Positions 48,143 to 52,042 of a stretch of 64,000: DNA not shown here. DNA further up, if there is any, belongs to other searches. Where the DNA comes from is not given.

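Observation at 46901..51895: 1664-aa secreted giant encoded immediately upstream of pilN with no intervening terminator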

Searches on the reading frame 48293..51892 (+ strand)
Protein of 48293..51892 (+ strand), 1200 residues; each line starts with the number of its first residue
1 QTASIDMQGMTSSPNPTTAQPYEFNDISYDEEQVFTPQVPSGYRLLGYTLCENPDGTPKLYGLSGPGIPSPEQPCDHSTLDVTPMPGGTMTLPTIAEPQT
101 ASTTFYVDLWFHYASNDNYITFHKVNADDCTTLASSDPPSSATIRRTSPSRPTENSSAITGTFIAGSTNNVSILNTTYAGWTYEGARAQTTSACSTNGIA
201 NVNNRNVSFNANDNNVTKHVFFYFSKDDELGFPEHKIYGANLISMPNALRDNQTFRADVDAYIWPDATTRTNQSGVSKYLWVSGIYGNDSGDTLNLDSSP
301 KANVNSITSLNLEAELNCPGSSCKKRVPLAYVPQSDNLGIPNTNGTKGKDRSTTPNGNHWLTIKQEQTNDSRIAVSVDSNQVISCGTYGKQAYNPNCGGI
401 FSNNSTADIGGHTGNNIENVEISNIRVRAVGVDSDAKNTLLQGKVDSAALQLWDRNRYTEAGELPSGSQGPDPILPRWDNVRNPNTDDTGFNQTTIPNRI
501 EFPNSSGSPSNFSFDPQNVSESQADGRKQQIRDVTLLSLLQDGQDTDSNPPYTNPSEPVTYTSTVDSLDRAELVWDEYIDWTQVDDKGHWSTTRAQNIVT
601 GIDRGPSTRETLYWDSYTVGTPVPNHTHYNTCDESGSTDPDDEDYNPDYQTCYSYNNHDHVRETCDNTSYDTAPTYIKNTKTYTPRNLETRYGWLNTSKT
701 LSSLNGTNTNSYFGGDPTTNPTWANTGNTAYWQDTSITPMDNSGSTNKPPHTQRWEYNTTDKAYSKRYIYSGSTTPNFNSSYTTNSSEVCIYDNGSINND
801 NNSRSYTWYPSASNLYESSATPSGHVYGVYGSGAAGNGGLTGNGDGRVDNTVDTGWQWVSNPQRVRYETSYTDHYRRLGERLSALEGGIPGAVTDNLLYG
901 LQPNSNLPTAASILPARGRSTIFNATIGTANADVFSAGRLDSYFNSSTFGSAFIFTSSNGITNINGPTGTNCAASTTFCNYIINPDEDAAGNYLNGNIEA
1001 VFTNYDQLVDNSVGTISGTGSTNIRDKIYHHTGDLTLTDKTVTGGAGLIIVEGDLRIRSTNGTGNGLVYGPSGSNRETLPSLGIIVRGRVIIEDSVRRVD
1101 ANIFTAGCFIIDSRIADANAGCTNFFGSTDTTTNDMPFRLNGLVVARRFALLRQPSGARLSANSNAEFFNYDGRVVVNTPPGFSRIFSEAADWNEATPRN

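Call 33: search_protein_representatives(protein=window:48293-51892:+)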
Query: 1200 residues. Proteins with E-value up to 0.001 (for the whole library): 81; up to 1e-10: 25; up to 1e-30: 20. The best 81 are listed.
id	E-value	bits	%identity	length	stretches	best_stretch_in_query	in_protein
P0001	0.0e+00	2763.3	100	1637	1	1-1200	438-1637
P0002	1.3e-178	612.9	43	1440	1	191-1200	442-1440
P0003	1.5e-164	566.4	42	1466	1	189-1200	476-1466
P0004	6.7e-159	547.6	41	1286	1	233-1199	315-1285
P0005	4.4e-150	518.4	39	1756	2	544-1200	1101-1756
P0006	1.7e-123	430.3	45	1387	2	232-987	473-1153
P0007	1.0e-119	417.8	37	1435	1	141-1200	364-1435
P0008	5.7e-118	412.1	42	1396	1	230-1200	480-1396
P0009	1.2e-112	394.4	40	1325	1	233-1200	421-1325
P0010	1.5e-108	380.8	39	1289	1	235-1200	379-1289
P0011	9.0e-106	371.7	41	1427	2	412-1198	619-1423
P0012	1.1e-103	364.7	37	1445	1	222-1200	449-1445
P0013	2.3e-97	343.8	41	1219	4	853-1200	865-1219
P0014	4.5e-85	303.1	37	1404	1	234-1198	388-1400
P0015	2.2e-76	274.4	37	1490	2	675-1200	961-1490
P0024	6.6e-13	64.1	41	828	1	1042-1199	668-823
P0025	1.8e-11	59.3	35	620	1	1002-1198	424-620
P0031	2.8e-09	52.1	36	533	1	943-1198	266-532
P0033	1.8e-08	49.4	36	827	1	1015-1198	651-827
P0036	4.7e-08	48.0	36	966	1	1026-1196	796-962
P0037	4.9e-08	48.0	35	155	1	1044-1198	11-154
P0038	6.0e-08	47.7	28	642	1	999-1193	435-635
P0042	1.6e-07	46.2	34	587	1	1025-1194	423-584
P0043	1.9e-07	46.0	30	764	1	1013-1190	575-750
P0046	7.5e-07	44.0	31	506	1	929-1187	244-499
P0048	9.5e-07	43.7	39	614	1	1048-1198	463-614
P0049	1.7e-06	42.9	32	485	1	978-1195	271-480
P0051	2.1e-06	42.5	34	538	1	1019-1198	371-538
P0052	2.2e-06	42.5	36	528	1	1022-1198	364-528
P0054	3.2e-06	41.9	29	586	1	1018-1194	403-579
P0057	5.5e-06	41.1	34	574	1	1026-1185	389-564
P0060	1.0e-05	40.3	37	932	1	1003-1196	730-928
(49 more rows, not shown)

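Call 35: search_protein_families(library=pfam, proteins=[P0024, P0025, P0031, P0036, P0038, P0042, P0046, P0052, P0060, P0037], max_evalue=0.01)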
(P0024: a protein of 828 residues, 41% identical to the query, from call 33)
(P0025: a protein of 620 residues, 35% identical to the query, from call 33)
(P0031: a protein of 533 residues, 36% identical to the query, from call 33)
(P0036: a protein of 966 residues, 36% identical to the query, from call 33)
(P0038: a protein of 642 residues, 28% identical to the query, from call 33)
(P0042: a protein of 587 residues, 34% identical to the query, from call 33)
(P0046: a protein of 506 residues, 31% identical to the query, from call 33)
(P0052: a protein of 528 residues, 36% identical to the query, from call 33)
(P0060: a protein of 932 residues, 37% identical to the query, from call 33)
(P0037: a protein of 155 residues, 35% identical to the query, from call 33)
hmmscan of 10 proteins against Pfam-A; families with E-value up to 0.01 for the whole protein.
P0024 (828 aa): 2 families
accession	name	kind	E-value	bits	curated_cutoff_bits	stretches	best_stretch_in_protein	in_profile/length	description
PF00801.26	PKD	-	7.5e-09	35.9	23.5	1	296-372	9-77/80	PKD domain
PF18911.6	PKD_4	-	1.3e-07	32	27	1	283-374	1-81/85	PKD domain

P0025 (620 aa): 0 families

P0031 (533 aa): 0 families

P0036 (966 aa): 0 families

P0038 (642 aa): 0 families

P0042 (587 aa): 0 families

P0046 (506 aa): 0 families

P0052 (528 aa): 0 families

P0060 (932 aa): 2 families
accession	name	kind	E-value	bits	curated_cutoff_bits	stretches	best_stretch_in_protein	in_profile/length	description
PF25788.1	Ig_Rha78A_N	-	2.2e-05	25.1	27.4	1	277-382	18-94/105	Rha78A-like, N-terminal immunoglobulin domain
PF16656.11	Pur_ac_phosph_N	-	0.0029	18.6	30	0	159-242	6-83/93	Purple acid Phosphatase, N-terminal domain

P0037 (155 aa): 0 families

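Call 36: search_protein_families(library=pfam, proteins=[P0002, P0003, P0004, P0005, P0007, P0008], max_evalue=0.01)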
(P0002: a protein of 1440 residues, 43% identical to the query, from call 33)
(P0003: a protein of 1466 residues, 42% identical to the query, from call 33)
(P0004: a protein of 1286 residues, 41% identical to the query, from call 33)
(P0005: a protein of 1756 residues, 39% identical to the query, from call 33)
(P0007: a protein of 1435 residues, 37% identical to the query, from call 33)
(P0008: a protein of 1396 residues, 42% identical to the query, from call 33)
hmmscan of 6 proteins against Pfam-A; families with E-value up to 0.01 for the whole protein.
P0002 (1440 aa): 0 families

P0003 (1466 aa): 1 family
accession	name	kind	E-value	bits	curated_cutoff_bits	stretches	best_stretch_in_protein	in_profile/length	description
PF08308.17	PEGA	-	0.0039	17.5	20.8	0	311-348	12-47/71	PEGA domain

P0004 (1286 aa): 1 family
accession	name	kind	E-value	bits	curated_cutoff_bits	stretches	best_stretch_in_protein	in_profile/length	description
PF16655.11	PhoD_N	-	0.0013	19.7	30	1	243-300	26-82/90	PhoD-like phosphatase, N-terminal domain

P0005 (1756 aa): 1 family
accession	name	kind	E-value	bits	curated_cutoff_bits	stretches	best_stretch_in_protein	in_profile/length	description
PF02837.24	Glyco_hydro_2_N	-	5.9e-05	23.5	28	1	262-345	59-134/169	Glycosyl hydrolases family 2, sugar binding domain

P0007 (1435 aa): 0 families

P0008 (1396 aa): 2 families
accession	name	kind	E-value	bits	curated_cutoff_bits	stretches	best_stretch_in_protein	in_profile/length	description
PF07676.18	PD40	-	1.1e-30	105.3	20.9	4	178-212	2-37/38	WD40-like Beta Propeller Repeat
PF00930.27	DPPIV_N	-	0.001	18.3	22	0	160-232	23-85/354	Dipeptidyl peptidase IV (DPP IV) N-terminal region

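Call 41: find_homologous_proteins(query=A2, max_evalue=0.001)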
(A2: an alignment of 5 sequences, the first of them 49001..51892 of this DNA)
Query A2 (5 sequences) (964 aa, profile of the alignment): 12 proteins with E <= 0.001 among 8000 candidates.
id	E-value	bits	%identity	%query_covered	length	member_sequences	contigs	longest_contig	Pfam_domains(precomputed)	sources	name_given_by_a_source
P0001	0.0e+0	1355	100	100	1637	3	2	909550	-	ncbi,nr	ncbi:TPA: hypothetical protein EYO12_04435 [Candidatus Saccharibacteria bacterium]|nr:hypothetical p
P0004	1.9e-239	816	38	100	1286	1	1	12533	-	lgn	-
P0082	3.7e-233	795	43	100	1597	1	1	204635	-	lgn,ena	-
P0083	5.6e-233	794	37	100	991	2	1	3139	-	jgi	jgi:hypothetical protein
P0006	2.1e-219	749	37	100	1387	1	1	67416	-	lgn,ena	-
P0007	2.1e-219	749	34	100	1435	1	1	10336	-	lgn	-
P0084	8.0e-216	738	38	100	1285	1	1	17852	-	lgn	-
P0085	6.9e-210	718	35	100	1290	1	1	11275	-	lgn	-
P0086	2.2e-209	716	36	99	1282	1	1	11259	-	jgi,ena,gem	-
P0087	1.7e-206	707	34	98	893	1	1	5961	-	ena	-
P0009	4.0e-206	706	34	100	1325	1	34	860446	-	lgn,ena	-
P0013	1.3e-167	578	33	100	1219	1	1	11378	-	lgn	-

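Call 44: find_encoding_contigs(protein=P0082, flank=10000, max_places=2)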
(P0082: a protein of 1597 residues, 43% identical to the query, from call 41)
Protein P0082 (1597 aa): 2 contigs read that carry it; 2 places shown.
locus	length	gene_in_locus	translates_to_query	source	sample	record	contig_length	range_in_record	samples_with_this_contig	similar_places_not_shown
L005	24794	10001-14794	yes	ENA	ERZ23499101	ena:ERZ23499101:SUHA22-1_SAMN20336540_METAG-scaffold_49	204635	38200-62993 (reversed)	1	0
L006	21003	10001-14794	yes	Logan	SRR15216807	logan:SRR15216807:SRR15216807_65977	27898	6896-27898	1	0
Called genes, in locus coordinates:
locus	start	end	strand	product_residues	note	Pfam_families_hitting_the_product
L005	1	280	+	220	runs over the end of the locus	PF13413:HTH_25, PF13560:HTH_31 (weak), PF09136:Glucodextran_B (weak)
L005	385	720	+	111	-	PF01250:Ribosomal_S6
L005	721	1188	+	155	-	PF00436:SSB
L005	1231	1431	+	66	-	PF01084:Ribosomal_S18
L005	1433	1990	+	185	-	PF08207:EFP_N, PF01132:EFP, PF09285:Elong-fact-P_C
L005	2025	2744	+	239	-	PF01479:S4, PF01728:FtsJ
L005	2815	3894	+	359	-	-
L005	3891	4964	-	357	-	PF01926:MMR_HSR1, PF02421:FeoB_N, PF06071:YchF-GTPase_C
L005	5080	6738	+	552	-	-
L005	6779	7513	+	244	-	PF01255:Prenyltransf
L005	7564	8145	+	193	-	PF13424:TPR_12 (faint), PF07719:TPR_2 (faint), PF14559:TPR_19 (faint)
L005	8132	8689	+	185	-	-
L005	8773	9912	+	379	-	PF04122:CW_binding_2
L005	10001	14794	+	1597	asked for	-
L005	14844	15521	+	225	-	-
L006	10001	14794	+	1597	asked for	-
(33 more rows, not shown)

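Call 45: find_encoding_contigs(protein=P0009, flank=10000, max_places=2)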
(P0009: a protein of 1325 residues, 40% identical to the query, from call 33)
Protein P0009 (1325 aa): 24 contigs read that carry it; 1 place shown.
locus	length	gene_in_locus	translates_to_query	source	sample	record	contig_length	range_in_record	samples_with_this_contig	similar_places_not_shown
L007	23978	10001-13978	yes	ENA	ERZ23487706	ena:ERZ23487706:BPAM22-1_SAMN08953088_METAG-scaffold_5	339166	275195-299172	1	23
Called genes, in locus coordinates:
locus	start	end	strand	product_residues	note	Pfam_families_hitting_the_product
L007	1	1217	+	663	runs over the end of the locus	PF00753:Lactamase_B, PF23023:Anti-Pycsar_Apyc1 (faint), PF12706:Lactamase_B_2 (weak), PF22505:RNase_J_b_CASP, PF17770:RNase_J_C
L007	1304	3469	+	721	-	PF13491:FtsK_4TM, PF17854:FtsK_alpha, PF01580:FtsK_SpoIIIE, PF09397:FtsK_gamma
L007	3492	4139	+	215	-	PF13560:HTH_31 (weak), PF01381:HTH_3 (faint), PF12844:HTH_19, PF13413:HTH_25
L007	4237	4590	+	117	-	PF01250:Ribosomal_S6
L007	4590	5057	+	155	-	PF00436:SSB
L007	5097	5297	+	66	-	PF01084:Ribosomal_S18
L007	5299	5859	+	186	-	PF08207:EFP_N, PF01132:EFP, PF09285:Elong-fact-P_C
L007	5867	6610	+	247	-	PF01479:S4, PF01728:FtsJ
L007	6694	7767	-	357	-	PF01926:MMR_HSR1, PF02421:FeoB_N, PF06071:YchF-GTPase_C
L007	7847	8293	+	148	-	PF10604:Polyketide_cyc2, PF03364:Polyketide_cyc (weak), PF08327:AHSA1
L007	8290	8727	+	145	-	PF18899:DUF5655 (faint), PF08818:DUF1801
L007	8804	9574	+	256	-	-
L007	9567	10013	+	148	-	-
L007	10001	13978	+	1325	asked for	-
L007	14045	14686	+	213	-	-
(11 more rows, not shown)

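Call 52: predict_structure(alignment_id=A3)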
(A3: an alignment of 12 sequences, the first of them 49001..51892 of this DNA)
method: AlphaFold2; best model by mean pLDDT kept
length: 964 residues; sequences in the alignment: 12
mean_pLDDT: 39.9   pTM: 0.33
mean pLDDT of the five models: 39.9, 37.7, 37.5, 36.1, 35.8
residues with pLDDT >= 90: 0; 70-90: 110; 50-70: 180; < 50: 674
segments of 3 or more residues with pLDDT < 50: 31-186, 201-243, 247-255, 269-277, 284-288, 305-321, 342-635, 687-760, 835-844, 893-896, 918-964
pLDDT, mean of each block of 10 residues (from residue 1): 72 59 75 34 29 29 32 32 31 30 27 24 23 23 24 24 26 25 47 76 38 23 27 34 45 49 65 45 49 73 46 43 64 74 37 25 21 23 24 24 27 23 22 22 23 24 29 33 39 26 24 25 26 23 22 22 22 21 23 22 25 23 27 48 70 55 67 67 49 24 22 25 27 27 23 31 59 70 67 82 70 81 69 46 59 81 69 67 56 51 59 53 39 25 27 26 21
secondary structure, 60 per line:
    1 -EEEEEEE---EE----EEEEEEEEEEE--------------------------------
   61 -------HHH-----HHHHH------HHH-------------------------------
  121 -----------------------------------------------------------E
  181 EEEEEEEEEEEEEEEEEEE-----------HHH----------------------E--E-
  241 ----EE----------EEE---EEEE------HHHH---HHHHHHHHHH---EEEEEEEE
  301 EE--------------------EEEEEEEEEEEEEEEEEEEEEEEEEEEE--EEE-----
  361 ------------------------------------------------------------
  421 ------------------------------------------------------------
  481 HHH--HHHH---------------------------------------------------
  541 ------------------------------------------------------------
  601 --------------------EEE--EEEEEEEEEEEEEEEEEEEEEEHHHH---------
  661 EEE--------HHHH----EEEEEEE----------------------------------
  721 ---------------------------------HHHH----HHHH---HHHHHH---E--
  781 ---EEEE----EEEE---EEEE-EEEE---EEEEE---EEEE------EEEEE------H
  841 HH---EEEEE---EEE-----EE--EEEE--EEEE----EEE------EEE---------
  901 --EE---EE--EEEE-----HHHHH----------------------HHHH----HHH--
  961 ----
elements in order (helices of 4 or more, strands of 3 or more residues): E2-8 E18-28 H76-80 E180-199 E257-259 E263-266 H273-276 H280-289 E293-302 E323-350 E353-355 H486-489 E621-623 E626-647 H648-651 E661-663 H672-675 E680-686 H754-757 H762-765 H769-774 E784-787 E792-795 E799-802 E804-807 E811-815 E819-822 E829-833 E846-850 E854-856 E866-869 E872-875 E880-882 E889-891 E912-915 H921-925 H948-951

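Call 54: search_solved_structures(query=A2, max_evalue=10)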
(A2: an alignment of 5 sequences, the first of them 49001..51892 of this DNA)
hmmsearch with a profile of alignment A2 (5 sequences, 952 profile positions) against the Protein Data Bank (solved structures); distinct sequences matched with E-value up to 10: 0.

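Call 76: list_cluster_members(proteins=[P0002, P0003, P0005, P0008, P0024, P0025, P0036, P0038, P0052, P0060])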
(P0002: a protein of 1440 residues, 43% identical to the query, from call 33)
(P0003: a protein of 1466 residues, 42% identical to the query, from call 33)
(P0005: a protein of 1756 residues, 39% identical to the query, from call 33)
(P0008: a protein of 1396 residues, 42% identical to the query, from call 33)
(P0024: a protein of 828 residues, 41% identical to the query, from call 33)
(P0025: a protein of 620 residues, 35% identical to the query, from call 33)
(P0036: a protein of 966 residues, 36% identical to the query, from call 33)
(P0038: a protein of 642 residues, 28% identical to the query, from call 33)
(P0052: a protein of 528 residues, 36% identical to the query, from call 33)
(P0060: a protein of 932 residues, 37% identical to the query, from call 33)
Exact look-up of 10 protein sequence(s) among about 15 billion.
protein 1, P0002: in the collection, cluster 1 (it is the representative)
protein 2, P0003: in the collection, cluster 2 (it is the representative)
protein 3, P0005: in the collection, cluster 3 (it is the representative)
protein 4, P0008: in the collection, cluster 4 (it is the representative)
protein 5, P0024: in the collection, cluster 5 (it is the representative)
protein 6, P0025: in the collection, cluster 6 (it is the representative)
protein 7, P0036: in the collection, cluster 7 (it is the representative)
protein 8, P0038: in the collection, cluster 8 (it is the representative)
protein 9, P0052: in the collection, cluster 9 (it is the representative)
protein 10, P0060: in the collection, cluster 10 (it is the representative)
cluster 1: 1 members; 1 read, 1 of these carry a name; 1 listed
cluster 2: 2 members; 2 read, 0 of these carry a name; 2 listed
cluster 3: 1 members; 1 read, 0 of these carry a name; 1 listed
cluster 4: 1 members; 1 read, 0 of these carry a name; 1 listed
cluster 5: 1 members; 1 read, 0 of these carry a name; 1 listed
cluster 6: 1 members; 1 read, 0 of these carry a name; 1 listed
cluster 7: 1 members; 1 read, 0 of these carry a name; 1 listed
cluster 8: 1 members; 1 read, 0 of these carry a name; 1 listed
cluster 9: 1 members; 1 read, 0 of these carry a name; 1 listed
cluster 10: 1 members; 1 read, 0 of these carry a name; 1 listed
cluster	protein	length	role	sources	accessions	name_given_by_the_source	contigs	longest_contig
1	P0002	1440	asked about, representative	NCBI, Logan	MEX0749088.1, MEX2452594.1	MAG: hypothetical protein WD467_01645 [Candidatus Saccharimonadales bacterium]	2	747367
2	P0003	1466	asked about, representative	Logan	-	-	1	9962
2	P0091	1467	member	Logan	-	-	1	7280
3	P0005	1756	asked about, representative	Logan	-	-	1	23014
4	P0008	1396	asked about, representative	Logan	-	-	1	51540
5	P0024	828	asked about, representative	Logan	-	-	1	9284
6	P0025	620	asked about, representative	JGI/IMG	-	-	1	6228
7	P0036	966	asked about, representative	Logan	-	-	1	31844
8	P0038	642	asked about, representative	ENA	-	-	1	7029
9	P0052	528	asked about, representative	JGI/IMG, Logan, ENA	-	-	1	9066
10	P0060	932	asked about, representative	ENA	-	-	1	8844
